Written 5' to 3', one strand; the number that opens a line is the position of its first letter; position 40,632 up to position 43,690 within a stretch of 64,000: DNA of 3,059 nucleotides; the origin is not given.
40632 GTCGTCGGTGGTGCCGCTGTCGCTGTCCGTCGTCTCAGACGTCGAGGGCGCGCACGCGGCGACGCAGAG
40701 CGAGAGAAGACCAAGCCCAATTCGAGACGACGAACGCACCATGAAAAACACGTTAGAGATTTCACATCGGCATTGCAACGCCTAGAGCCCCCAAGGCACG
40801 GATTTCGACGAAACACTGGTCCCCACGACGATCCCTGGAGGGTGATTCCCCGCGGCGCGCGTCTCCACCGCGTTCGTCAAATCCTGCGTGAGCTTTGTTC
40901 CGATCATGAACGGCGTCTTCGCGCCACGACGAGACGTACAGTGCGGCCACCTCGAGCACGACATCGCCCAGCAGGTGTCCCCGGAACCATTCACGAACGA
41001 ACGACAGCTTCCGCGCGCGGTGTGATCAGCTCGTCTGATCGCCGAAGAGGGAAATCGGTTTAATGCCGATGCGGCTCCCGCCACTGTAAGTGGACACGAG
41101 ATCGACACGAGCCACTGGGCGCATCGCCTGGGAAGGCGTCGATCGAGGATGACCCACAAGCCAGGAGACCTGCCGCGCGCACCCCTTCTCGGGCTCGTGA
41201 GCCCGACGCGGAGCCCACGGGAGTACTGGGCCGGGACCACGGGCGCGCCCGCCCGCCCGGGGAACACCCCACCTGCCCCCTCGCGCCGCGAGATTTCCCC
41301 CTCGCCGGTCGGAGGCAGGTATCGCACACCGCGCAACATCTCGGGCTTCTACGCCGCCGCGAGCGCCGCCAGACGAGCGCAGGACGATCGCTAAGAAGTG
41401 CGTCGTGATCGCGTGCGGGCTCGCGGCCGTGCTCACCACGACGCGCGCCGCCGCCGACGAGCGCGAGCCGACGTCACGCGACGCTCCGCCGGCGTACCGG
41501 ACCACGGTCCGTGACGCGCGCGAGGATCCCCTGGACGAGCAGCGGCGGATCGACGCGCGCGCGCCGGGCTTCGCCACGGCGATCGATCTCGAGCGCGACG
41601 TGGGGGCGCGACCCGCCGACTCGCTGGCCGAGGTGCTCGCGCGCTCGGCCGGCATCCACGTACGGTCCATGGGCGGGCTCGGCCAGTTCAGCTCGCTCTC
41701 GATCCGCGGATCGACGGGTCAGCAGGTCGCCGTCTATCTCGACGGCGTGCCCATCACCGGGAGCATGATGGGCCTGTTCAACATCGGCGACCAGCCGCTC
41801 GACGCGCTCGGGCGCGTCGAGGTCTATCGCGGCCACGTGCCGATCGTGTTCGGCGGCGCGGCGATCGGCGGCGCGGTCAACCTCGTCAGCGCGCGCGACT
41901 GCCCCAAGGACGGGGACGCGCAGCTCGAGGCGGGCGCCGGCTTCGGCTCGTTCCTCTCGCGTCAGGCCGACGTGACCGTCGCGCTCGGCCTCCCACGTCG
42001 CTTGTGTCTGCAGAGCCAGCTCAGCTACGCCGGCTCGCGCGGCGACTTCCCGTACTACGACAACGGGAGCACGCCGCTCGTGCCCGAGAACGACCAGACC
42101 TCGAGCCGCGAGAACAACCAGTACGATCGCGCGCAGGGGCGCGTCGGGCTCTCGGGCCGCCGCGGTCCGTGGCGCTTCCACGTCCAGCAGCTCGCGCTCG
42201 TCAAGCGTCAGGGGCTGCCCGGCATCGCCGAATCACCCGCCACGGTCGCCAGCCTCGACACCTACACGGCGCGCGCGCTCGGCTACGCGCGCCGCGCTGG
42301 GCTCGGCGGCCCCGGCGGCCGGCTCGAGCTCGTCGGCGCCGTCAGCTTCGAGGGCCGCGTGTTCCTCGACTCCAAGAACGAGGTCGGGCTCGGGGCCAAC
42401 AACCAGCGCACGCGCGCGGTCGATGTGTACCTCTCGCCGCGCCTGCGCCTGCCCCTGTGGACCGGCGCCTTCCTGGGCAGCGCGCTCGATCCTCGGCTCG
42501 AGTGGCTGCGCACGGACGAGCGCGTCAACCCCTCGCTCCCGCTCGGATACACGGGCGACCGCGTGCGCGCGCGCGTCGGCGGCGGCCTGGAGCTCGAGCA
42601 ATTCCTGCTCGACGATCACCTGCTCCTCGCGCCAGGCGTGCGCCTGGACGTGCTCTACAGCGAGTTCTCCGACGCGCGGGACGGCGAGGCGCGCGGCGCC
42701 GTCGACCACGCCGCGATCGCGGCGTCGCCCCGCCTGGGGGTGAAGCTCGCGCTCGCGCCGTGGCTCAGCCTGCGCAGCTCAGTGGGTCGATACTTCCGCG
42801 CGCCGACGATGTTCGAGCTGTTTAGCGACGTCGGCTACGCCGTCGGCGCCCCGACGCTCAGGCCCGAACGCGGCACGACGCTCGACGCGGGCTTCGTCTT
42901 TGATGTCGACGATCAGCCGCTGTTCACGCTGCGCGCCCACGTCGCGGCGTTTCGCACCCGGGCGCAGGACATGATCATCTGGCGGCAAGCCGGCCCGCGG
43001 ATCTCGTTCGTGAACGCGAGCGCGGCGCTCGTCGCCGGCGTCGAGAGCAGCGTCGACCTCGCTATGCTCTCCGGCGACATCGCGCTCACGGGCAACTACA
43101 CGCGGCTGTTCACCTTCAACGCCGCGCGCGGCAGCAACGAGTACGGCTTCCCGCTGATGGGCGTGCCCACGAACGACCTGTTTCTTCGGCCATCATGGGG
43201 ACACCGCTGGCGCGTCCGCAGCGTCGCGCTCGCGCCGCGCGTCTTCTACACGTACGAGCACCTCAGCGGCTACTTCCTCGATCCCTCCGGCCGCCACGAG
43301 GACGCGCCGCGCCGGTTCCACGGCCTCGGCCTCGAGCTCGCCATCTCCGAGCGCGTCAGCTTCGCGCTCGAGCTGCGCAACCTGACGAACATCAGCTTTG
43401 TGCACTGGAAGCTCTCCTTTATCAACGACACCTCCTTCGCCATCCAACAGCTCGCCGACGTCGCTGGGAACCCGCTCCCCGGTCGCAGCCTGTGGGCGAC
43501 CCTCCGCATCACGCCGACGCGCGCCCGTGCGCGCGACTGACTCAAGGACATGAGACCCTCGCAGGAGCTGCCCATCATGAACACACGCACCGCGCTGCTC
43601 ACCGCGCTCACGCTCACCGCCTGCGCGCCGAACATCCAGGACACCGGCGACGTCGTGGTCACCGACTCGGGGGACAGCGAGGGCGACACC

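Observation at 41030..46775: A cobalamin riboswitch controls a TonB-dependent receptor, unknown lipoprotein, BtuF-like and BtuC-like operon that has no ATPase gene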

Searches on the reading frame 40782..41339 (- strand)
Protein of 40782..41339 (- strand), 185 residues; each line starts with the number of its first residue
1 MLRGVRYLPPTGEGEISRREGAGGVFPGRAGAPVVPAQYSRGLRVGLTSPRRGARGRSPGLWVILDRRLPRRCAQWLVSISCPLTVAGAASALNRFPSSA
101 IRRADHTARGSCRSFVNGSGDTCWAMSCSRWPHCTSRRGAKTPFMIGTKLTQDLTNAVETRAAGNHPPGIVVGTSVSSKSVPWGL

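Call 50: search_protein_families(library=pfam, proteins=[window:40782-41339:-], max_evalue=0.001)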
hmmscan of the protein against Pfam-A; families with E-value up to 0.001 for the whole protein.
window:40782-41339:- (185 aa): 0 families

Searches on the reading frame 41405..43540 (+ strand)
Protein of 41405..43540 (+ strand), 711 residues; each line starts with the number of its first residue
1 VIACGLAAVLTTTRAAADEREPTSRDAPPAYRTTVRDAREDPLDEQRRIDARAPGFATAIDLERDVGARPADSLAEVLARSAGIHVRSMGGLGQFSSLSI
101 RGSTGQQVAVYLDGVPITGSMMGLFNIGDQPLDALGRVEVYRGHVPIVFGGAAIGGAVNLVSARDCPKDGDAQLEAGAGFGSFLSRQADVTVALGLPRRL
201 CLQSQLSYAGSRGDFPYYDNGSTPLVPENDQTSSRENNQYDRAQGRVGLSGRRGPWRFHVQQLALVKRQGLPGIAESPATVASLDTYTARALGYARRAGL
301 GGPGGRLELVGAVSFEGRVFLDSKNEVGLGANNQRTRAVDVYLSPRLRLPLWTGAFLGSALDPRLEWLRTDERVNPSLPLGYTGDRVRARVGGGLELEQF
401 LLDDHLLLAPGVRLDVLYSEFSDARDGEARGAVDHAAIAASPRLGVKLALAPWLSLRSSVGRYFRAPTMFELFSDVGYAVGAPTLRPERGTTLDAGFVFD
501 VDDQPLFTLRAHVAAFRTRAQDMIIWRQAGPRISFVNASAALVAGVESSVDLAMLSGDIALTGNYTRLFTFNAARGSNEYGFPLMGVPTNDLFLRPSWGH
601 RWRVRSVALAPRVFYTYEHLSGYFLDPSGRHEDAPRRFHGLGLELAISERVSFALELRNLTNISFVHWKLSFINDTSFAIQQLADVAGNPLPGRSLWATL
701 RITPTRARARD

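Call 6: search_protein_families(library=pfam, proteins=[window:41405-43540:+], max_evalue=0.01)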
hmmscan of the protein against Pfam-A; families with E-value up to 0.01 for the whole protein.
window:41405-43540:+ (711 aa): 2 families
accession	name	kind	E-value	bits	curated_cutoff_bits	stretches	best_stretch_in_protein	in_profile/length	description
PF00593.30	TonB_dep_Rec_b-barrel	-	4.6e-30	106.3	27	1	224-660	42-436/436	TonB dependent receptor-like, beta-barrel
PF07715.20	Plug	-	9.5e-17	61.9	23.9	1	64-157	15-107/107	TonB-dependent Receptor Plug Domain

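Call 7: search_protein_families(library=ncbifam, proteins=[window:41405-43540:+], max_evalue=0.01)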
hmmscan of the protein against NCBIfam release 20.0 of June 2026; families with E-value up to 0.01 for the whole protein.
window:41405-43540:+ (711 aa): 18 families
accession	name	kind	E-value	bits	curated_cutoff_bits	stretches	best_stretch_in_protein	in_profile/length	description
NF038079.1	TonB_sider_MxcH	equivalog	3.3e-36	124.7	925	2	58-182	137-258/792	TonB-dependent siderophore myxochelin receptor MxcH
TIGR01779.1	TonB-B12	equivalog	1.2e-25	90.1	599.7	2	65-197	56-185/614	TonB-dependent vitamin B12 receptor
TIGR01785.1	TonB-hemin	subfamily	8.6e-25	87.3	316.85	2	386-570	361-561/677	TonB-dependent heme/hemoglobin receptor family protein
NF007926.1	PRK10641.1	equivalog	4.8e-23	81.6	836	1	70-213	60-199/617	TonB-dependent vitamin B12 receptor BtuB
TIGR01786.1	TonB-hemlactrns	subfamily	2.8e-22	78.8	323.75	2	398-555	398-566/719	TonB-dependent hemoglobin/transferrin/lactoferrin family receptor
TIGR01783.1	TonB-siderophor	subfamily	4.3e-18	65.3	223.5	2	69-195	17-139/649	TonB-dependent siderophore receptor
NF010012.0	PRK13486.1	equivalog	4.7e-14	51.7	924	2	456-591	433-571/696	TonB-dependent receptor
NF010651.0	PRK14050.1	equivalog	2.2e-08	32.7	884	1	72-165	98-188/730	TonB-dependent siderophore receptor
NF007465.0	PRK10044.1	equivalog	3.1e-08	32.3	803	1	69-166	94-190/726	ferrichrome porin FhuA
NF010010.0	PRK13483.1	equivalog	4e-08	31.7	927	1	96-168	89-167/660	ligand-gated channel protein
NF007478.2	PRK10064.1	equivalog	1.3e-07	30.3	745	1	62-163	55-158/663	catecholate siderophore receptor CirA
TIGR01782.1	TonB-Xanth-Caul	subfamily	4.3e-07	28.6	310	1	65-164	34-135/868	TonB-dependent receptor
NF010051.0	PRK13528.1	subfamily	9.6e-06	24.1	583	0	30-164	34-173/727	FepA family TonB-dependent siderophore receptor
NF052649.1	TonRcptRhtA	equivalog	1.3e-05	23.6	1100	1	68-242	74-246/744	TonB-dependent siderophore receptor RhtA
NF047944.1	FoxamRcptFoxA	equivalog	6.6e-05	21.4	1300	1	68-201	68-200/697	ferrioxamine B receptor FoxA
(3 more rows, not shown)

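Call 29: search_solved_structures(query=window:41405-43540:+, max_evalue=0.001)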
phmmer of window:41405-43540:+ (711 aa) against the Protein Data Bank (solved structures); distinct sequences matched with E-value up to 0.001: 32.
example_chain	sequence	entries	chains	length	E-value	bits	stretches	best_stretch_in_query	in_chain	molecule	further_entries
9gbc_A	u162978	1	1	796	7.7e-18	67.4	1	70-201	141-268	TonB-linked outer membrane receptor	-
2gsk_A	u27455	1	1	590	2.6e-16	62.3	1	58-232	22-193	Vitamin B12 transporter btuB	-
1nqe_A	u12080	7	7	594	2.7e-16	62.3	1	58-232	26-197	Vitamin B12 receptor | Vitamin B12 transporter btuB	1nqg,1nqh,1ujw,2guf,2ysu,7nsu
1nqf_A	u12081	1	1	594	2.7e-16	62.3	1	58-232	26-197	Vitamin B12 receptor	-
3m8b_A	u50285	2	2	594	2.7e-16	62.3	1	58-232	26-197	Vitamin B12 transporter btuB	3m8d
3rgn_A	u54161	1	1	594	2.7e-16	62.3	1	58-232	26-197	Vitamin B12 transporter BtuB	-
3rgm_A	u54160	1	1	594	3.5e-16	61.9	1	58-232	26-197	Vitamin B12 transporter BtuB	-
8p97_A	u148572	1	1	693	4.6e-11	45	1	456-555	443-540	TonB-dependent receptor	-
8p98_A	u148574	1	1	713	5e-11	44.8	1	456-555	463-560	Vitamin B12 transporter BtuB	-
3fhh_A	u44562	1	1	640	1.8e-09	39.7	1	420-524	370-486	Outer membrane heme receptor ShuA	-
9dhe_A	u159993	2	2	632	2.1e-09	39.5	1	419-524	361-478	TonB-dependent receptor | Outer membrane heme/hemoglobin receptor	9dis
9dir_B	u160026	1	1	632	2.2e-09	39.4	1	419-524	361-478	Outer membrane heme/hemoglobin receptor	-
8bmx_C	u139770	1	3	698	6.9e-09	37.8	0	456-555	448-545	Putative TonB-linked outer membrane receptor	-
9nn6_A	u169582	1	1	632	3.1e-07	32.3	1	54-164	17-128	Colicin I receptor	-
2hdf_A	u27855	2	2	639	3.1e-07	32.3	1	54-164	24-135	Colicin I receptor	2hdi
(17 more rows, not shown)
